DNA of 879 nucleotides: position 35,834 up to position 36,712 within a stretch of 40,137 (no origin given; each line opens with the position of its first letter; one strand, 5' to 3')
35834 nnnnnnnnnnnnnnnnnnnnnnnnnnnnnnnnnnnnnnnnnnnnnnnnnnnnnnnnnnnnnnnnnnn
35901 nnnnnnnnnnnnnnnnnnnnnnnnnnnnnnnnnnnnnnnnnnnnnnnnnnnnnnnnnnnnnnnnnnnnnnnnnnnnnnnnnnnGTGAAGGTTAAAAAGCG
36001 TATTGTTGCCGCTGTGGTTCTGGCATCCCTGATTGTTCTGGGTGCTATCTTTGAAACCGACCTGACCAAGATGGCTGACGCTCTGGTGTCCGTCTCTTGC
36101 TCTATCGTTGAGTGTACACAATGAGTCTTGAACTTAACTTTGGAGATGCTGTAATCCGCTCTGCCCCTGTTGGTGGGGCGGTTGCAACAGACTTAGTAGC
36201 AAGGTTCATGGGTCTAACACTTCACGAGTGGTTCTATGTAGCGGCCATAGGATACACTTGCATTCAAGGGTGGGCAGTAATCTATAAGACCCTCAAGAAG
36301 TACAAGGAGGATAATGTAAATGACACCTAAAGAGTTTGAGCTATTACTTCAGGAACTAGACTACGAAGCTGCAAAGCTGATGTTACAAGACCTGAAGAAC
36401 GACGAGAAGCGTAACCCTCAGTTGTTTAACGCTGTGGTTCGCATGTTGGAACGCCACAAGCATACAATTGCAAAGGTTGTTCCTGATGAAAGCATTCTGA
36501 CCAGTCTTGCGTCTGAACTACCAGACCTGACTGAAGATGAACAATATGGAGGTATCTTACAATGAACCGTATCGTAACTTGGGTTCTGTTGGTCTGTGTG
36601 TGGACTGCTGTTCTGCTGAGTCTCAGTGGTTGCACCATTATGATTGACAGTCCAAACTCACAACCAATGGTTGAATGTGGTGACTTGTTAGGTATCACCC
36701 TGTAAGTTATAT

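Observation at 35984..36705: Atypical lysis cassette: extra 46-aa membrane protein before the holin, and a short lipoprotein without an obvious Rz partner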

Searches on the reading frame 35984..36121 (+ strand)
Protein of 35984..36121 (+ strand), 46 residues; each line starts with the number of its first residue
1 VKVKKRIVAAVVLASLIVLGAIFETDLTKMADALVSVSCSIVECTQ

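Call 4: search_protein_families(library=phrogs, proteins=[window:35984-36121:+], max_evalue=0.1)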
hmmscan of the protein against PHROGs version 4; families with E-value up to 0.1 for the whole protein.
window:35984-36121:+ (46 aa): 3 families
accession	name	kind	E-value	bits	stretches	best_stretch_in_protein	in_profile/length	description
phrog_4712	-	lysis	1.5e-06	29.4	1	4-46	7-50/50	holin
phrog_8707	-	unknown function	0.0021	19.3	1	5-23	8-26/36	-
phrog_20367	-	unknown function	0.035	15.3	1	6-35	5-34/84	-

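Call 10: search_dna_similar(query=window:35984-36121:+, collection=phages, mode=protein, max_evalue=10, max_rows=40)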
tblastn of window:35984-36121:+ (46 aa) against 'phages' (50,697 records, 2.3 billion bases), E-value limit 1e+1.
Records with a match: 6; places in all: 6; records where one place covers at least 80% of the query: 6.
Best place of each record, by identity: 95-99% 2; <60% 4.
By first word of the organism name: Aeromonas 4; Escherichia 2.
By host as written in the record: - 2; Aeromonas hydrophila 2; Aeromonas hydrophila Ah-152 1; Aeromonas sp. 1.
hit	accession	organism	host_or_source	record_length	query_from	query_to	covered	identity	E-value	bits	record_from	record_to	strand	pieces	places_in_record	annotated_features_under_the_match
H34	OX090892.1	Escherichia phage vB_Eco_Titus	-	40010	1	46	100%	97.8%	1e-9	56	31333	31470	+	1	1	hypothetical protein | putative lysis protein [Vibrio phageICP3_2009_B]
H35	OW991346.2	Escherichia phage vB_Eco_Bam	River water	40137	1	46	100%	97.8%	1e-9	56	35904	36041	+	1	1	type II holin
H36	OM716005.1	Aeromonas phage vB_ AhaP_PT2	Aeromonas hydrophila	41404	1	46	100%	58.7%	3e-4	40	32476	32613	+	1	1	hypothetical protein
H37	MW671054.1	Aeromonas phage PZL-Ah152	Aeromonas hydrophila Ah-152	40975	1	46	100%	58.7%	4e-4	40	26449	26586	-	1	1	hypothetical protein (x2)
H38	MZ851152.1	Aeromonas phage PZL-Ah8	Aeromonas hydrophila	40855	1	46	100%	58.7%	4e-4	40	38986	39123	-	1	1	hypothetical protein (x2)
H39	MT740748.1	Aeromonas phage T7-Ah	Aeromonas sp.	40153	1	46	100%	58.7%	6e-4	40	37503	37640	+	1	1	hypothetical protein (x2)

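Call 15: search_protein_families(library=pfam, proteins=[window:35984-36121:+], max_evalue=1)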
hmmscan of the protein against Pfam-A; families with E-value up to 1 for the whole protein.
window:35984-36121:+ (46 aa): 0 families

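Call 17: get_annotated_region(hit=H39, flank=2500)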
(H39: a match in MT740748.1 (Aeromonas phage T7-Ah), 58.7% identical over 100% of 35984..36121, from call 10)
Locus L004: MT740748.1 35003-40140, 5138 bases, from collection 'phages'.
description: Aeromonas phage T7-Ah, complete genome.
organism: Aeromonas phage T7-Ah (NCBI taxid 2759196)
taxonomy: Viruses; Duplodnaviria; Heunggongvirae; Uroviricota; Caudoviricetes; Autographiviridae; Studiervirinae
host: Aeromonas sp.; source: lysate of HER214 (PM4) from Spain; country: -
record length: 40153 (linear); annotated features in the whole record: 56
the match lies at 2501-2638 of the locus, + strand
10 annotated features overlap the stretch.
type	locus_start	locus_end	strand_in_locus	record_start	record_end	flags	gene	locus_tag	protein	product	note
CDS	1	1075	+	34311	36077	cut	-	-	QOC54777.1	tail fiber protein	-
CDS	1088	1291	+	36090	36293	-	-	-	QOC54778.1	class II holin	Phage holin, class II #T7-like gp17.5 # Type II holin with two transmembrane domains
CDS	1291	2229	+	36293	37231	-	-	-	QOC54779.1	hypothetical protein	-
CDS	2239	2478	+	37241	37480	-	-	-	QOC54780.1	DNA packaging protein A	DNA packaging protein A, T7-like gp18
CDS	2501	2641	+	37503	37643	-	-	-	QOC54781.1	hypothetical protein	-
CDS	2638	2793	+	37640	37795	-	-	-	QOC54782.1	hypothetical protein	-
CDS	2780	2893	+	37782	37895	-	-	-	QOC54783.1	hypothetical protein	-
CDS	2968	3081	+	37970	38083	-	-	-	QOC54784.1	hypothetical protein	-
CDS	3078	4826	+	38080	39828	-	-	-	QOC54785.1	terminase large subunit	terminase large subunit Gp19, DNA packaging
CDS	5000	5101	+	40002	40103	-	-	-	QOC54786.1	hypothetical protein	-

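Call 37: find_homologous_proteins(query=A1, max_evalue=0.01)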
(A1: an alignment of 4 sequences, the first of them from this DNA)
Query A1 (4 sequences) (46 aa, profile of the alignment): 7 proteins with E <= 0.01 among 126 candidates.
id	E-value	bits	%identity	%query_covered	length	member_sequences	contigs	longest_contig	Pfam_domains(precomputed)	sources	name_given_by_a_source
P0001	8.9e-23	98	47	93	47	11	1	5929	-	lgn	-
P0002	1.1e-21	94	93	100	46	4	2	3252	-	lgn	-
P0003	1.4e-21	94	44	93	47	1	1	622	-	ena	-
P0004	1.5e-21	94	57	100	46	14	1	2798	-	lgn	-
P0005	4.4e-19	86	54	100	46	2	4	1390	-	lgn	-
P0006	7.0e-15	73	41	89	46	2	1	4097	-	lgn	-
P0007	2.6e-11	61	42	93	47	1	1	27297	-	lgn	-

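Call 40: find_encoding_contigs(protein=P0007, flank=4000, max_places=3)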
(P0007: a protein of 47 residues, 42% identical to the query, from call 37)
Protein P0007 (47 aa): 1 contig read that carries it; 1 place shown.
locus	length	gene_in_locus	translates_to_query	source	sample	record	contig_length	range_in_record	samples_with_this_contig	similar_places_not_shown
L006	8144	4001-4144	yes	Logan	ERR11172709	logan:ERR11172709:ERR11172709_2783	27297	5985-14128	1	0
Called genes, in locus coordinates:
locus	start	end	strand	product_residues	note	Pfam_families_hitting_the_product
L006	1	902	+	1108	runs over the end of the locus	-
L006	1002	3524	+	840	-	PF03906:Phage_T7_tail, PF05662:YadA_stalk (weak)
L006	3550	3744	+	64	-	PF10746:Phage_holin_2_2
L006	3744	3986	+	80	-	PF11123:DNA_Packaging_2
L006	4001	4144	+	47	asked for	-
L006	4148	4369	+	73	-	-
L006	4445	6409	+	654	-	PF22530:Terminase-T7_RNaseH-like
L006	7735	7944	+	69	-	-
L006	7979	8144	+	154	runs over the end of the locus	-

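Call 41: find_encoding_contigs(protein=P0006, flank=4000, max_places=3)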
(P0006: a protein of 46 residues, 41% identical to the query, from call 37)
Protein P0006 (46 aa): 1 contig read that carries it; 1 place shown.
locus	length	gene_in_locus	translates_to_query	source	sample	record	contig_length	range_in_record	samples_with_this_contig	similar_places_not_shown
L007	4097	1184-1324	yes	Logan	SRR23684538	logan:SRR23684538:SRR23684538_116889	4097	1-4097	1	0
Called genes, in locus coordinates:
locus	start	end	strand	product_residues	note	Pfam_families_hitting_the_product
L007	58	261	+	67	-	PF10746:Phage_holin_2_2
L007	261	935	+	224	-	-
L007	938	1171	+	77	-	PF11123:DNA_Packaging_2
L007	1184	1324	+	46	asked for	-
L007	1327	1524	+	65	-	-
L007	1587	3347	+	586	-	PF22530:Terminase-T7_RNaseH-like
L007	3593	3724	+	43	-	-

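Call 44: find_encoding_contigs(protein=P0002, flank=4000, max_places=4)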
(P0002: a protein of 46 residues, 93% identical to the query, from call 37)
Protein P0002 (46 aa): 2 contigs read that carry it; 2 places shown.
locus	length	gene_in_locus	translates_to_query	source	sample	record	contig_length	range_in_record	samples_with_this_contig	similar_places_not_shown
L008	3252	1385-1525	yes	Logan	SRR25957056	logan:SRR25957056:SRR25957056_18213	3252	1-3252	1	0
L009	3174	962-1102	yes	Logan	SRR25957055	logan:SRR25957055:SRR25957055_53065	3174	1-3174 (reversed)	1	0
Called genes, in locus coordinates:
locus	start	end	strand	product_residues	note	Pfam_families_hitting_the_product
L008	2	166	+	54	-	?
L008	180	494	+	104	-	-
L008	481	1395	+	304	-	-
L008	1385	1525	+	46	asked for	-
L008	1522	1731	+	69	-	PF10746:Phage_holin_2_2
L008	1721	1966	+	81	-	PF11123:DNA_Packaging_2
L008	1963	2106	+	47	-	-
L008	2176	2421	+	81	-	-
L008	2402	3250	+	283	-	?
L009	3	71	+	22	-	?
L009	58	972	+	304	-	-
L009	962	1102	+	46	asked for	-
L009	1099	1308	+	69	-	PF10746:Phage_holin_2_2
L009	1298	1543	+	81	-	PF11123:DNA_Packaging_2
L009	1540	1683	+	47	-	-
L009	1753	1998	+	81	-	-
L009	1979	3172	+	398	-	?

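Call 45: find_encoding_contigs(protein=P0005, flank=4000, max_places=4)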
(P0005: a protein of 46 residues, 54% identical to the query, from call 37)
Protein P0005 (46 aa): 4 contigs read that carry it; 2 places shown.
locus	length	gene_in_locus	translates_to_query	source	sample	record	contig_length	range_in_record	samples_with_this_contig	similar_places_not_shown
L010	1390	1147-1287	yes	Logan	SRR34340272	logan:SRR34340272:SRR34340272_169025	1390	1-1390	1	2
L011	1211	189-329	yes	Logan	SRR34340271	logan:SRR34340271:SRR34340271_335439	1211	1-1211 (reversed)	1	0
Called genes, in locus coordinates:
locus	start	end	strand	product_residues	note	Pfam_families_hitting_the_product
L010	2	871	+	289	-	?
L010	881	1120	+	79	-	PF11123:DNA_Packaging_2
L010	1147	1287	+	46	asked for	-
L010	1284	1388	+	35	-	?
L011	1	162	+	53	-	?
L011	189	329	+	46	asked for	-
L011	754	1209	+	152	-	?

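Call 90: predict_structure(alignment_id=A3)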
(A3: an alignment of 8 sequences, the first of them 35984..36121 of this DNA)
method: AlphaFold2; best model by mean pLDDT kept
length: 46 residues; sequences in the alignment: 8
mean_pLDDT: 66.7   pTM: 0.34
mean pLDDT of the five models: 66.7, 64.9, 62.4, 61.9, 57.5
residues with pLDDT >= 90: 0; 70-90: 15; 50-70: 30; < 50: 1
segments of 3 or more residues with pLDDT < 50: none
pLDDT, mean of each block of 10 residues (from residue 1): 72 80 61 63 52
secondary structure, 60 per line:
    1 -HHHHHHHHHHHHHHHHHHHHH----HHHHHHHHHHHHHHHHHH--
elements in order: H2-22 H27-44

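Call 91: search_protein_families(library=ncbifam, proteins=[window:35984-36121:+], max_evalue=1)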
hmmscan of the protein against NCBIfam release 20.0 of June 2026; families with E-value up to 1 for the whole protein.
window:35984-36121:+ (46 aa): 0 families

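Call 96: search_protein_representatives(alignment_id=A3)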
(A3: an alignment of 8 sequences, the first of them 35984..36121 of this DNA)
Query: 8 sequences, 47 profile positions. Proteins with E-value up to 0.001 (for the whole library): 12; up to 1e-10: 6; up to 1e-30: 0. The best 12 are listed.
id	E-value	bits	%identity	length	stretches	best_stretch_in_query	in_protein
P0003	5.3e-24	100.2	-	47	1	1-47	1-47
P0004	2.2e-20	88.6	-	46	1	1-47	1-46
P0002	7.6e-20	86.9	-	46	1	1-47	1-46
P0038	6.2e-16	74.4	-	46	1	1-47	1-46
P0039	1.3e-14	70.2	-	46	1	1-47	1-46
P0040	1.2e-13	67.0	-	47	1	1-47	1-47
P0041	6.0e-08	48.8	-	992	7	22-39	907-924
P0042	2.2e-06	43.8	-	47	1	4-46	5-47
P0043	4.8e-06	42.7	-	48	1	1-46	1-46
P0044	6.0e-06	42.4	-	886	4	25-38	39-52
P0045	4.5e-04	36.4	-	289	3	15-34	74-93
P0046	7.5e-04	35.7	-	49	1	4-45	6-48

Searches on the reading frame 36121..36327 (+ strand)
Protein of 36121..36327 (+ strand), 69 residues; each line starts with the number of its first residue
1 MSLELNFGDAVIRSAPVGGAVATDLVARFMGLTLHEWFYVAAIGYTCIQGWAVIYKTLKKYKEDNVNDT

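Call 4: search_protein_families(library=phrogs, proteins=[window:36121-36327:+], max_evalue=0.1)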
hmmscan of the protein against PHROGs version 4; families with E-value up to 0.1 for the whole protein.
window:36121-36327:+ (69 aa): 1 family
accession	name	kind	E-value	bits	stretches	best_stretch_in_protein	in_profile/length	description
phrog_920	-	lysis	6.8e-18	65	1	2-66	3-63/67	holin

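Call 15: search_protein_families(library=pfam, proteins=[window:36121-36327:+], max_evalue=1)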
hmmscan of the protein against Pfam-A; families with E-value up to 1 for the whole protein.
window:36121-36327:+ (69 aa): 1 family
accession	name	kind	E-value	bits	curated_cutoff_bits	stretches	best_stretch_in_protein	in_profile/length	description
PF10746.14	Phage_holin_2_2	-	7.3e-11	42.1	25.4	1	6-63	2-60/61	Phage holin T7 family, holin superfamily II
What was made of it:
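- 36121..36330 (+): gp17.5-type holin, translationally coupled to the preceding ORF (ATGA overlap). PF10746 E=7e-11, phrog_920 E=7e-18 (calls 4, 15)
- On T7-family holin (PF10746), for 36121-36330: 42.1 bits against a gathering score of 25.4, E=7e-11 (call 15).
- Checked: Holin, 36121-36330: matches PF10746 at E=7e-11, above the gathering score (call 15).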

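Call 91: search_protein_families(library=ncbifam, proteins=[window:36121-36327:+], max_evalue=1)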
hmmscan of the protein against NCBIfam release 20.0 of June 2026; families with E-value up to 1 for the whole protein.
window:36121-36327:+ (69 aa): 1 family
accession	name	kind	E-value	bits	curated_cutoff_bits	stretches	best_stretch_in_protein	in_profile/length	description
NF046085.1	XrtY_assoc_Gly1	equivalog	0.079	11.8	400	1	2-65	292-350/387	XrtY-associated glycosyltransferase XYAG1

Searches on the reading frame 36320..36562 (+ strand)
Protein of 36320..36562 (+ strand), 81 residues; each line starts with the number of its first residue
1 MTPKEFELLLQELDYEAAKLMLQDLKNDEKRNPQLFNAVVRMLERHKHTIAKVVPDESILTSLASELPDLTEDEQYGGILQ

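Call 4: search_protein_families(library=phrogs, proteins=[window:36320-36562:+], max_evalue=0.1)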
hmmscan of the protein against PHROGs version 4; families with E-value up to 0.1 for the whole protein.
window:36320-36562:+ (81 aa): 1 family
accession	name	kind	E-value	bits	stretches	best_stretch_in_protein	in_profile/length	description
phrog_1351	-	head and packaging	2.9e-24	86.2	1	3-73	3-73/88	terminase small subunit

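Call 15: search_protein_families(library=pfam, proteins=[window:36320-36562:+], max_evalue=1)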
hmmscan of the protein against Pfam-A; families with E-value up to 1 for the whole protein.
window:36320-36562:+ (81 aa): 1 family
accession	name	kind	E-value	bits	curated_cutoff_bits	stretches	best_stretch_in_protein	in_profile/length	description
PF11123.14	DNA_Packaging_2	-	5e-11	43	27.5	1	9-74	5-68/79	DNA packaging protein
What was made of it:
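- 36320..36565 (+): Small terminase subunit (gp18). It is not a lysis gene, but it separates the two spanin-candidate genes together with the holin. PF11123 E=5e-11, phrog_1351 E=3e-24 (calls 4, 15)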
